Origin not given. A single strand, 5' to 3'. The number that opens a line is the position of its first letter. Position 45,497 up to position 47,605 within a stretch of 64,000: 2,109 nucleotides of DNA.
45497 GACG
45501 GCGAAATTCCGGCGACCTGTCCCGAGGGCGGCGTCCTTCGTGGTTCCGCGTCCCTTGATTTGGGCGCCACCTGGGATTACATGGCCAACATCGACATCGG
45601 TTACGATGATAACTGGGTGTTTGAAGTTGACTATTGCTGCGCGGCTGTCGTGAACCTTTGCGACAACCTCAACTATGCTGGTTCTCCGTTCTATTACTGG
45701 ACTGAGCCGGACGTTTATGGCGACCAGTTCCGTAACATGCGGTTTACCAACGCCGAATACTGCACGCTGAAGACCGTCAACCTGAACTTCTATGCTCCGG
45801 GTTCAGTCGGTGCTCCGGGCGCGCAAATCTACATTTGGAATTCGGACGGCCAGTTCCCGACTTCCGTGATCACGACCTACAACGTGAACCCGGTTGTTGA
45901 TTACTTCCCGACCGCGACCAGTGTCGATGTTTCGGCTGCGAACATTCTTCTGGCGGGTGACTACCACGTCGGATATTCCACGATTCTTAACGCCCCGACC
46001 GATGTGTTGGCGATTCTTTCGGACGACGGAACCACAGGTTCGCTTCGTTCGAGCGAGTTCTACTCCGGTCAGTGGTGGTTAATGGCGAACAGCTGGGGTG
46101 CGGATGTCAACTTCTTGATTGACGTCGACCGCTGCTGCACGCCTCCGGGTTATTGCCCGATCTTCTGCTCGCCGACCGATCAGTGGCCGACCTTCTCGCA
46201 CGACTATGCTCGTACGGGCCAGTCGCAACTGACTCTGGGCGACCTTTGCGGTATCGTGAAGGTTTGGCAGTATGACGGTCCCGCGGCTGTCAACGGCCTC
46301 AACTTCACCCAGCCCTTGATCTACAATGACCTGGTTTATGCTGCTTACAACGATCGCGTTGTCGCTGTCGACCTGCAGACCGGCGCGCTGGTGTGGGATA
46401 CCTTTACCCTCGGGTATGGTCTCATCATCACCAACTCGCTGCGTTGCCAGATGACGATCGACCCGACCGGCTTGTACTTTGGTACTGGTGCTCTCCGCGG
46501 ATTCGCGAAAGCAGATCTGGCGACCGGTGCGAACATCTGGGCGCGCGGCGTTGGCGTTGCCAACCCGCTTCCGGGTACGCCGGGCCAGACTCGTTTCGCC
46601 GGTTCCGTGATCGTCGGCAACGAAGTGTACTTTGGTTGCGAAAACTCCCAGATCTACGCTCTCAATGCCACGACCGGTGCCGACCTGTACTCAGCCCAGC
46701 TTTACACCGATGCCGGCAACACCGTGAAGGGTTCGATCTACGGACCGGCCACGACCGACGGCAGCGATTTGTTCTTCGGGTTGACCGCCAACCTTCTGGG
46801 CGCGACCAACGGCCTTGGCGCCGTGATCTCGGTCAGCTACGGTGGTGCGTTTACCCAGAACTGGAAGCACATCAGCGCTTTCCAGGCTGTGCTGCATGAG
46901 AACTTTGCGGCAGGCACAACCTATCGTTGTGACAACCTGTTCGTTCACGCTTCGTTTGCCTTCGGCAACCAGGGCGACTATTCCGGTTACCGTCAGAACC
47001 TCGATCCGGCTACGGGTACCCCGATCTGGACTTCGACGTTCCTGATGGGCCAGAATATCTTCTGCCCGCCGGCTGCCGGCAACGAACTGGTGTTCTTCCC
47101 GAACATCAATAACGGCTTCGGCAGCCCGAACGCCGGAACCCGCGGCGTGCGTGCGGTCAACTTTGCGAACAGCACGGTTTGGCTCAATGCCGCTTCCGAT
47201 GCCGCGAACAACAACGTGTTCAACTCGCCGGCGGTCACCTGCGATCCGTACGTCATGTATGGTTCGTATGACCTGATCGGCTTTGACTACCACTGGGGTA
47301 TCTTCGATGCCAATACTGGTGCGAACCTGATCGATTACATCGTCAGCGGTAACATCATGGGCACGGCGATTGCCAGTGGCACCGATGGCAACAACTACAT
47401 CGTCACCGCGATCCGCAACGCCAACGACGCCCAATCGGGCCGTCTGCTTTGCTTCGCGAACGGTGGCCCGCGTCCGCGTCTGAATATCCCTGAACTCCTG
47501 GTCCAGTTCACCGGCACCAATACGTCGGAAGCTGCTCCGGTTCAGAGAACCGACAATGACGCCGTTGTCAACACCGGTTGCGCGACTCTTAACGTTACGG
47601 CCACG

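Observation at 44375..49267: Giant scaffoldin-like protein: three Cys-rich tandem modules, a PQQ-like propeller and a divergent dockerin-like tail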

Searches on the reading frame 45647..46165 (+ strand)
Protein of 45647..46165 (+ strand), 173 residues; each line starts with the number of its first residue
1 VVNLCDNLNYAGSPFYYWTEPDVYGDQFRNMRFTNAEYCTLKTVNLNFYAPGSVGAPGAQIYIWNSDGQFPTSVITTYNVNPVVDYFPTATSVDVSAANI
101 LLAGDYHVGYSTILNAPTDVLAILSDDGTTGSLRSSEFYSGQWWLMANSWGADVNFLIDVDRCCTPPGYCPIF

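Call 18: search_solved_structures(query=A3, max_evalue=10, show_alignments=2)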
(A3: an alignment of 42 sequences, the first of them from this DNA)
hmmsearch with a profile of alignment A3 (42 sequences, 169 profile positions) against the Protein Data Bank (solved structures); distinct sequences matched with E-value up to 10: 7.
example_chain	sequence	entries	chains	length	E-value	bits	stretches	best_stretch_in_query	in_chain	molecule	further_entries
1pox_A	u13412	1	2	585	0.035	17.4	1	53-129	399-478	PYRUVATE OXIDASE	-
2ez4_A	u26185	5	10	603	0.14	15.4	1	53-129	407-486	Pyruvate oxidase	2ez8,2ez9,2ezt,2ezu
1pow_A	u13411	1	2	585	0.19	14.9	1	53-129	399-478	PYRUVATE OXIDASE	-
6haf_A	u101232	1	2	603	0.2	14.9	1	53-129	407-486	Pyruvate oxidase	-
4fee_A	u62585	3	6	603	0.2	14.9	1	53-129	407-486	Pyruvate oxidase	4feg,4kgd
1y9d_A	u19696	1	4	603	0.21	14.9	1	53-129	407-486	Pyruvate oxidase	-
3guw_A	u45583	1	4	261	1.5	12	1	91-127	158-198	uncharacterized protein AF_1765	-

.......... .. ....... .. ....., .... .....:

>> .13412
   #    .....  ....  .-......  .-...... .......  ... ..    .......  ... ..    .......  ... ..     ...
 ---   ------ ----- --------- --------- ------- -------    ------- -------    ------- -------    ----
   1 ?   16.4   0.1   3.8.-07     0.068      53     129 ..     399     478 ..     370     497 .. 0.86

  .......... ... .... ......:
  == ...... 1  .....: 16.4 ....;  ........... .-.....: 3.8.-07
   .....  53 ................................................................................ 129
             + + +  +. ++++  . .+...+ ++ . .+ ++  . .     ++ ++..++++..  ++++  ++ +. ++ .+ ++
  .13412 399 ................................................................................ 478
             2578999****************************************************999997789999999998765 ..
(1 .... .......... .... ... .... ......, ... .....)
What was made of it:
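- Tried and rejected: The profile of the repeats against PDB sequences gave only chance-level pyruvate oxidase hits (call 18).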

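Call 19: search_protein_families(library=pfam, alignment_id=A3, max_evalue=1)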
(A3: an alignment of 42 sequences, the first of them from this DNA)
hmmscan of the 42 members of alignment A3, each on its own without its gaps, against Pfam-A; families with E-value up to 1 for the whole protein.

A. member 1, seq(173 aa): 0 families

B. families by the number of members that match (of 42 scanned): 9 families
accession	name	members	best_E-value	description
PF08922.17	DUF1905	1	0.031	Domain of unknown function (DUF1905)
PF12992.12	DUF3876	1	0.041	Domain of unknown function, B. Theta Gene description (DUF3876)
PF05590.16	DUF769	1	0.065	Xylella fastidiosa protein of unknown function (DUF769)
PF24316.1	Tli3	1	0.066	T6SS Tli3 immunity protein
PF13313.11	DUF4082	1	0.073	Domain of unknown function (DUF4082)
PF00891.24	Methyltransf_2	1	0.11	O-methyltransferase domain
PF05152.18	DUF705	1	0.21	Protein of unknown function (DUF705)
PF22648.2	SET7_N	1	0.31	Histone H3 K4-specific methyltransferase SET7 N-terminal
PF06403.16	Lamprin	1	0.34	Lamprin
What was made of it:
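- No Pfam Cohesin hit for any of the 42 repeats, even at E<=1 (call 19).
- Tried and rejected: A weak DUF4082 hit in one repeat (E 0.073, call 19) was not pursued.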

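Call 27: predict_structure(alignment_id=A3)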
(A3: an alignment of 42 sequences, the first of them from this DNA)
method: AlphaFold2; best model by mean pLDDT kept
length: 173 residues; sequences in the alignment: 42
mean_pLDDT: 95.0   pTM: 0.90
mean pLDDT of the five models: 95.0, 94.5, 94.4, 94.3, 93.8
residues with pLDDT >= 90: 159; 70-90: 7; 50-70: 7; < 50: 0
segments of 3 or more residues with pLDDT < 50: none
pLDDT, mean of each block of 10 residues (from residue 1): 85 98 95 95 98 98 98 98 98 96 97 98 98 96 96 97 83 61
secondary structure, 60 per line:
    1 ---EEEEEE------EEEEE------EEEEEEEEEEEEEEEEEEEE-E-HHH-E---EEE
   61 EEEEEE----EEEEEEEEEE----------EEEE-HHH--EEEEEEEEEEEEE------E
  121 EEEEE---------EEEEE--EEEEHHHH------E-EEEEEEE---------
elements in order: E4-9 E16-20 E27-46 E58-66 E71-80 E91-94 E101-113 E120-125 E135-139 E142-145 H146-149 E158-164
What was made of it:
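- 45650..46168 (+): Repeat 3 (aa 426-598), lectin-like jelly roll. This is the modelled repeat and the most conserved one. Call 27 (pLDDT 95).
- Repeat model with pLDDT 95 (call 27).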

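Call 35: search_protein_representatives(alignment_id=A3)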
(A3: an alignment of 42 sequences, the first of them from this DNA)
Query: 42 sequences, 169 profile positions. Proteins with E-value up to 0.001 (for the whole library): 2250; up to 1e-10: 518; up to 1e-30: 148. The best 150 are listed.
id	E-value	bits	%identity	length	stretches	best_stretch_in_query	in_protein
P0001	7.7e-162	550.0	-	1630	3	3-168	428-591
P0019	3.7e-143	489.2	-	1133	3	3-168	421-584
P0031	9.0e-142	484.7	-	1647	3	2-166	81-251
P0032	1.0e-139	478.0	-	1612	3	3-167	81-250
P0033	1.5e-137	470.9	-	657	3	3-166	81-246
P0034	1.5e-121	418.8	-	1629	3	3-167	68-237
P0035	1.6e-118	409.0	-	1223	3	3-166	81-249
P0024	6.6e-117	403.8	-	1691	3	1-167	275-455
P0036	3.3e-114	395.0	-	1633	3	2-168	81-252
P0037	9.6e-111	383.7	-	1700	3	1-167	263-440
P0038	2.0e-109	379.4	-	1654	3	2-166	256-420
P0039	5.3e-108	374.8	-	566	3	2-168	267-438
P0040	1.4e-107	373.4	-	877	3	2-167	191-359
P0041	7.4e-106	367.8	-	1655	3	3-168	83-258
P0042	2.2e-98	343.5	-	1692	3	2-165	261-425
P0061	1.9e-63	229.8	-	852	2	8-161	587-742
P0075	8.5e-48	178.9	-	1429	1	3-166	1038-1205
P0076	1.8e-46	174.5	-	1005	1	4-166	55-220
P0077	2.1e-46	174.4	-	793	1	7-166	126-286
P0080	1.0e-44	168.9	-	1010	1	3-166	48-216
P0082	9.8e-44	165.6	-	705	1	2-166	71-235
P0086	6.7e-43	162.9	-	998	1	4-167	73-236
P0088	7.0e-43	162.9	-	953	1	1-166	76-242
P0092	2.7e-42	160.9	-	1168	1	3-167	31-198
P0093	4.7e-42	160.2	-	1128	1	3-166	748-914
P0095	6.3e-42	159.8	-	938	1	4-164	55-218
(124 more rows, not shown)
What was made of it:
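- It hits 2250 clusters at E<=1e-3, typically as one N-terminal copy (call 35).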

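Call 36: search_protein_families(library=pfam, proteins=[P0076, P0077, P0080, P0082, P0086, P0088, P0092, P0093, P0095, P0061], max_evalue=0.001)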
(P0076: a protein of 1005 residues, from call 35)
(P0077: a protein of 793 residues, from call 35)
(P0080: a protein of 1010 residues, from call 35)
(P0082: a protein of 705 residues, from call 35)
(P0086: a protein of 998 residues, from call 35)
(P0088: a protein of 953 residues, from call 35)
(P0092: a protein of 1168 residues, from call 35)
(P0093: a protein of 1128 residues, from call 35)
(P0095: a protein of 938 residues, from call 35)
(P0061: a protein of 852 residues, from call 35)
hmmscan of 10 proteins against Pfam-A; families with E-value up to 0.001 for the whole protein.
P0076 (1005 aa): 1 family
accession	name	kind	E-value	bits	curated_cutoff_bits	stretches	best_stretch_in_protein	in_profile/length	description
PF00404.24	Dockerin_1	-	0.00051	20.6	22.9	1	934-987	2-56/57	Dockerin type I domain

P0077 (793 aa): 5 families
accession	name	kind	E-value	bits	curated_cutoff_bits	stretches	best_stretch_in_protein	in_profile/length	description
PF18911.6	PKD_4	-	4.8e-34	116.7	27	2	540-621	1-82/85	PKD domain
PF00801.26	PKD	-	9.7e-24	83.6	23.5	2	551-614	12-73/80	PKD domain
PF05048.19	NosD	-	2.9e-11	43.6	23.6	1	281-385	97-212/212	Periplasmic copper-binding protein (NosD)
PF22352.2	K319L-like_PKD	-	3.9e-09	36.8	27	1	556-615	14-77/84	K319L-like, PKD domain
PF17957.7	Big_7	-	0.00096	20.2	24.1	1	741-779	18-49/70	Bacterial Ig domain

P0080 (1010 aa): 0 families

P0082 (705 aa): 2 families
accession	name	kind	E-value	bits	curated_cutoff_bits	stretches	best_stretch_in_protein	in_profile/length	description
PF00404.24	Dockerin_1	-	3.6e-09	37.1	22.9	1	420-473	2-56/57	Dockerin type I domain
PF17963.7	Big_9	-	5e-05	24.6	23.6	1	266-315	29-81/89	Bacterial Ig domain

P0086 (998 aa): 1 family
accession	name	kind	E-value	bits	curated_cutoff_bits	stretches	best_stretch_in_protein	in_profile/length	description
PF00404.24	Dockerin_1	-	0.00018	22.1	22.9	1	933-986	2-56/57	Dockerin type I domain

P0088 (953 aa): 1 family
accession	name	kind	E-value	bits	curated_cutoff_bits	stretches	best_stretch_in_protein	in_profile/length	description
PF00404.24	Dockerin_1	-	3.1e-07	30.9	22.9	1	889-943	1-56/57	Dockerin type I domain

P0092 (1168 aa): 0 families

P0093 (1128 aa): 3 families
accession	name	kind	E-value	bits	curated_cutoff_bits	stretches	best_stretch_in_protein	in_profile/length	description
PF01364.23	Peptidase_C25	-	2.1e-61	208.7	23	1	251-571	2-373/374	Peptidase family C25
PF08126.16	Propeptide_C25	-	1.1e-25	90.5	22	1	40-203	7-173/205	Propeptide_C25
PF00404.24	Dockerin_1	-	3.4e-05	24.4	22.9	1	1050-1103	4-56/57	Dockerin type I domain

P0095 (938 aa): 3 families
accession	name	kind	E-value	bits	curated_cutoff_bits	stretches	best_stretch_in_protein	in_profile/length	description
PF13860.13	FlgD_ig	-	3.6e-10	40.1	27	1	869-925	18-75/79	FlgD Ig-like domain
PF18962.6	Por_Secre_tail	-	2.3e-06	28.2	27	1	855-934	2-73/75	Secretion system C-terminal sorting domain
PF13585.12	CHU_C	-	6.1e-05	23.5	27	1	871-927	25-74/86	CHU_C Type IX secretion signal domain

P0061 (852 aa): 4 families
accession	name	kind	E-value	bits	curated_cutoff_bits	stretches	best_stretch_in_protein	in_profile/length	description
PF01640.23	Peptidase_C10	-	2.6e-54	184.9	26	1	182-379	1-194/194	Peptidase C10 family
PF13860.13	FlgD_ig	-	2.3e-08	34.4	27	1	778-837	13-73/79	FlgD Ig-like domain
PF18962.6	Por_Secre_tail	-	3.8e-07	30.7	27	1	769-849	2-74/75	Secretion system C-terminal sorting domain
PF13585.12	CHU_C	-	5.7e-05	23.6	27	1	787-847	27-81/86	CHU_C Type IX secretion signal domain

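Call 56: search_protein_families(library=pfam, alignment_id=A7, max_evalue=0.001)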
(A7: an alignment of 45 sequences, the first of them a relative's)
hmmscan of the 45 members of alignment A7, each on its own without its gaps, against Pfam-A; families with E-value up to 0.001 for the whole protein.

A. member 1, P0076 (1005 aa): 1 family
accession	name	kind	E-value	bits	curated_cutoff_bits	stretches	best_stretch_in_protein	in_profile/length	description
PF00404.24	Dockerin_1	-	0.00051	20.6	22.9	1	934-987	2-56/57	Dockerin type I domain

B. families by the number of members that match (of 45 scanned): 37 families (the first 25 are shown)
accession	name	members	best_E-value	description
PF00404.24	Dockerin_1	22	1.1e-13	Dockerin type I domain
PF01839.29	FG-GAP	7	3e-18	FG-GAP repeat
PF13860.13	FlgD_ig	7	3.1e-11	FlgD Ig-like domain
PF18962.6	Por_Secre_tail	7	3.8e-07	Secretion system C-terminal sorting domain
PF13517.12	FG-GAP_3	6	7.8e-63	FG-GAP-like repeat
PF13205.12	Big_5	5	2.4e-15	Bacterial Ig-like domain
PF13585.12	CHU_C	5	6.6e-06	CHU_C Type IX secretion signal domain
PF02412.23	TSP_3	4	5.5e-51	Thrombospondin type 3 repeat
PF05048.19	NosD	3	6.2e-22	Periplasmic copper-binding protein (NosD)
PF17210.9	SdrD_B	3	5.6e-14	SdrD B-like domain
PF13229.12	Beta_helix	2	1.8e-26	Right handed beta helix region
PF17161.10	DUF5123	2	8.9e-06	Domain of unknown function (DUF5123)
PF01364.23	Peptidase_C25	1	2.1e-61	Peptidase family C25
PF01640.23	Peptidase_C10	1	2.6e-54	Peptidase C10 family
PF25470.1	DUF7901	1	1.3e-39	Domain of unknown function (DUF7901)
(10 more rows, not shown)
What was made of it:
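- Single examples carry peptidase C25 or C10 (calls 36, 56). 22 of 45 other proteins with this domain also carry a dockerin (call 56). In other proteins the repeat domain accompanies C25 and C10 peptidases (calls 36, 56).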

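Call 69: fold_search(model_id=the predicted structure, library=pdb)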
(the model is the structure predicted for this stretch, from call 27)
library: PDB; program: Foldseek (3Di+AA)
matches with E <= 10: 1645; with E <= 0.001: 5
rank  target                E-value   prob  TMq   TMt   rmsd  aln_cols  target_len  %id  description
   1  4ci7_B                5.4e-05  1.00  0.58  0.24   3.5       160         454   10  The crystal structure of the cysteine protease and lectin-like domains of Cwp84, a surface layer associated protein of (released 2014-05-14)
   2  4ci7_A                7.3e-05  1.00  0.57  0.24   4.0       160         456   11  The crystal structure of the cysteine protease and lectin-like domains of Cwp84, a surface layer associated protein of (released 2014-05-14)
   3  4d59_A                8.6e-05  1.00  0.63  0.30   4.1       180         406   12  Clostridial Cysteine protease Cwp84 C116A after propeptide cleavage (released 2015-03-04)
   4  9euj_G                2.1e-04  1.00  0.64  0.16   4.6       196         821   13  Cryo-EM structure of Staphylococcus aureus bacteriophage phi812 baseplate in the post-contraction state - sheath initi (released 2025-04-09)
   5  9eui_Q                5.2e-04  1.00  0.63  0.14   5.0       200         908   13  Cryo-EM structure of Staphylococcus aureus bacteriophage phi812 baseplate in the post-contraction state - complete (released 2025-04-09)
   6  8h2i_bG               1.5e-03  1.00  0.61  0.24   5.0       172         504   14  Near-atomic structure of five-fold averaged PBCV-1 capsid (released 2022-11-16)
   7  7vrn_B                1.6e-03  0.92  0.31  0.17  15.5       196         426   10  Structure of infectious bursal disease virus Gt strain (released 2022-03-30)
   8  2gsy_E                3.1e-03  0.91  0.33  0.17  15.1       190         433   13  The 2.6A structure of Infectious Bursal Virus Derived T=1 Particles (released 2006-07-18)
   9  2df7_F                3.9e-03  0.90  0.32  0.17  15.0       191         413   11  Crystal structure of infectious bursal disease virus VP2 subviral particle (released 2006-06-27)
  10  7vrn_I                4.1e-03  0.94  0.34  0.18  14.3       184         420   10  Structure of infectious bursal disease virus Gt strain (released 2022-03-30)
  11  2df7_Q                4.5e-03  0.85  0.29  0.16  15.2       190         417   11  Crystal structure of infectious bursal disease virus VP2 subviral particle (released 2006-06-27)
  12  7vrn_L                5.3e-03  0.90  0.33  0.17  15.4       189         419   12  Structure of infectious bursal disease virus Gt strain (released 2022-03-30)
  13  2df7_H                5.8e-03  0.89  0.32  0.17  14.8       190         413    8  Crystal structure of infectious bursal disease virus VP2 subviral particle (released 2006-06-27)
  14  2df7_N                6.5e-03  0.89  0.33  0.17  14.6       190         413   10  Crystal structure of infectious bursal disease virus VP2 subviral particle (released 2006-06-27)
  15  1wce_A                6.8e-03  0.80  0.31  0.16  15.2       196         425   11  Crystal structure of the T13 IBDV viral particle reveals a missing link in icosahedral viruses evolution (released 2005-04-06)
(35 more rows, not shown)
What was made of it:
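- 45650..46168 (+): Call 69 (Foldseek hit to Cwp84, E=5e-5).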

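Call 77: list_cluster_members(proteins=[P0095, P0061, P0093, P0077, P0082, P0088, P0076, P0001, P0075, P0092])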
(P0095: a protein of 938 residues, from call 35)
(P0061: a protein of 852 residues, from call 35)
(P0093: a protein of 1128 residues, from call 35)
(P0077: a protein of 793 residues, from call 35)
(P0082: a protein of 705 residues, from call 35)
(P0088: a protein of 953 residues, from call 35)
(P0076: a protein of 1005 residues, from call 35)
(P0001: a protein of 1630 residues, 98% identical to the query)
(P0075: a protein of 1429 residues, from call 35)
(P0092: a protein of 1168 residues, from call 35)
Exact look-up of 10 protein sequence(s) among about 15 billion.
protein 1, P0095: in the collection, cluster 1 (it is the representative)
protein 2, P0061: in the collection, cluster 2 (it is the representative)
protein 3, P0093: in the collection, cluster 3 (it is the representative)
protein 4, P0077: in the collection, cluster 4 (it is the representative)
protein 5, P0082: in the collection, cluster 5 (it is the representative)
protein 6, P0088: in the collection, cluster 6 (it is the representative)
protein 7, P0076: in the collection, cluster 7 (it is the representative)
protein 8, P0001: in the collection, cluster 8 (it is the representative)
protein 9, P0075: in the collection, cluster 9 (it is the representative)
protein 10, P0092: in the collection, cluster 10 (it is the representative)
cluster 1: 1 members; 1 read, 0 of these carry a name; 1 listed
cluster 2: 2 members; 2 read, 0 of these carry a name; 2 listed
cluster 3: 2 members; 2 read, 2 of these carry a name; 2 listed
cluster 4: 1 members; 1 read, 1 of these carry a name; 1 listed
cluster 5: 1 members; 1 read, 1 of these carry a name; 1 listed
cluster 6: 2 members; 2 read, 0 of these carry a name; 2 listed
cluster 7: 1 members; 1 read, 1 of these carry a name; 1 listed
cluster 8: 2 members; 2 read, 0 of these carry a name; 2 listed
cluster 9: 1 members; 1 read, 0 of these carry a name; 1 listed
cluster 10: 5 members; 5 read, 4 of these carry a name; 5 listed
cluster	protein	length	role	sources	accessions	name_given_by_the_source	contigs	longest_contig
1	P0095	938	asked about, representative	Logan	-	-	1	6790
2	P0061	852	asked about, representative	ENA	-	-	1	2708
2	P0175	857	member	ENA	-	-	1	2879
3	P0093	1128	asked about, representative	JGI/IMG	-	hypothetical protein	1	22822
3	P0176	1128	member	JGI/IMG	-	hypothetical protein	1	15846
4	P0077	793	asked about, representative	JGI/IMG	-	PKD repeat protein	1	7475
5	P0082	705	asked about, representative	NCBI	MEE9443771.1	MAG: dockerin type I repeat-containing protein [candidate division Zixibacteria bacterium]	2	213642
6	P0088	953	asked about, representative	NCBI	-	-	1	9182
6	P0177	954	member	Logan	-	-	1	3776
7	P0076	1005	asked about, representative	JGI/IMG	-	hypothetical protein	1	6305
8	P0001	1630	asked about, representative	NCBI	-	-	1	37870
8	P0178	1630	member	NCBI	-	-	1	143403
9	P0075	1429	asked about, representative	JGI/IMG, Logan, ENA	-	-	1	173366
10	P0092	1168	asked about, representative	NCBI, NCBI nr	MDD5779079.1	MAG: hypothetical protein PHU95_06495, partial [Candidatus Thermoplasmatota archaeon] | hypothetical protein [Candidatus Thermoplasmatota archaeon]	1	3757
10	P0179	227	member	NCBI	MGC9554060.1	MAG: hypothetical protein ACP5EK_01990, partial [Thermoplasmatota archaeon]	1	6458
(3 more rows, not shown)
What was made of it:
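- One is from Thermoplasmatota archaea (call 77).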

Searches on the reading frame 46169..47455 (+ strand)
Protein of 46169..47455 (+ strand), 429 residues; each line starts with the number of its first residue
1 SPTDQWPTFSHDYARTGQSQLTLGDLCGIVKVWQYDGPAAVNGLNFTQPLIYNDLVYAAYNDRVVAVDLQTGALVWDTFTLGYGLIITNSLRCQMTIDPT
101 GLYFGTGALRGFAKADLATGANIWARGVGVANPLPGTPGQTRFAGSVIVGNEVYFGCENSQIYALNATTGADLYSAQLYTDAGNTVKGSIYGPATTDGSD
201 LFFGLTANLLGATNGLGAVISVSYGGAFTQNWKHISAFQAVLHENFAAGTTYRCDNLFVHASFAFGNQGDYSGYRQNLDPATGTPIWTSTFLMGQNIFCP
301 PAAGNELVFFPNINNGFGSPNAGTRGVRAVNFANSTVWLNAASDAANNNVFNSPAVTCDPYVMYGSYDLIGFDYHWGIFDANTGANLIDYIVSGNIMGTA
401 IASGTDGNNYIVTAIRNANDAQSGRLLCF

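Call 86: search_solved_structures(query=window:46169-47455:+, max_evalue=0.01)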
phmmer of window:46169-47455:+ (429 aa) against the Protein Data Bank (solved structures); distinct sequences matched with E-value up to 0.01: 15.
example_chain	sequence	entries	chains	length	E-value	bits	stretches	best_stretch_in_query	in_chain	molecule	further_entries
8orr_AAA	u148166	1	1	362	4.3e-07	32.4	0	31-78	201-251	Outer membrane protein assembly factor BamB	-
5ayw_B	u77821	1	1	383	4e-05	25.9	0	141-178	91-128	Outer membrane protein assembly factor BamB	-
5ljo_B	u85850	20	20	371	4e-05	25.9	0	141-178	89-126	Outer membrane protein assembly factor BamB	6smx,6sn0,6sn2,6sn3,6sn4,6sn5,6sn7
28jl_B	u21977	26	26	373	4.2e-05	25.8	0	141-178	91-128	Outer membrane protein assembly factor BamB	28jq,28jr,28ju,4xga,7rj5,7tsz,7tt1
3q54_A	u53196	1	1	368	4.2e-05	25.8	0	141-178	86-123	Outer membrane assembly lipoprotein YfgL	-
3q7m_A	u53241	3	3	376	4.4e-05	25.8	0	141-178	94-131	Lipoprotein yfgL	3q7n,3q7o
7nri_B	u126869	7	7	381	4.5e-05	25.8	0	141-178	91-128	Outer membrane protein assembly factor BamB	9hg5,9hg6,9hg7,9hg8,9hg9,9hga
3prw_A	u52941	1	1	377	4.5e-05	25.7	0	141-178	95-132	Lipoprotein yfgL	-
8spr_B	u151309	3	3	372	4.7e-05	25.7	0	141-178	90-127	Outer membrane protein assembly factor BamB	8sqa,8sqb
2yh3_A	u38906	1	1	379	4.7e-05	25.7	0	142-178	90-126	LIPOPROTEIN YFGL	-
6lyq_B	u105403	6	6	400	5.2e-05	25.6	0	141-178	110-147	Outer membrane protein assembly factor BamB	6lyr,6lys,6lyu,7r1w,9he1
8adg_B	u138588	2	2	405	5.3e-05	25.5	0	120-178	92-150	Outer membrane protein assembly factor BamB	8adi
5d0o_B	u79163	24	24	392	5.8e-05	25.4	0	120-178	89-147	Outer membrane protein assembly factor BamB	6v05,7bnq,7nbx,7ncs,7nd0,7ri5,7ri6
3p1l_A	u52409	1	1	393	6.6e-05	25.2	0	120-178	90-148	Lipoprotein yfgL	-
4pk1_A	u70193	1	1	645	0.00018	23.8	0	141-178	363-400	Chimera protein of Outer membrane protein assembly factors BamA and BamB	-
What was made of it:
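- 46169..47455 (+): BamB/PQQ_2-type beta-propeller (aa 599-1027). Call 86 (only BamB chains in the PDB).
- On PQQ-dependent dehydrogenase propeller (PF01011): PDB relatives are BamB only (call 86).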
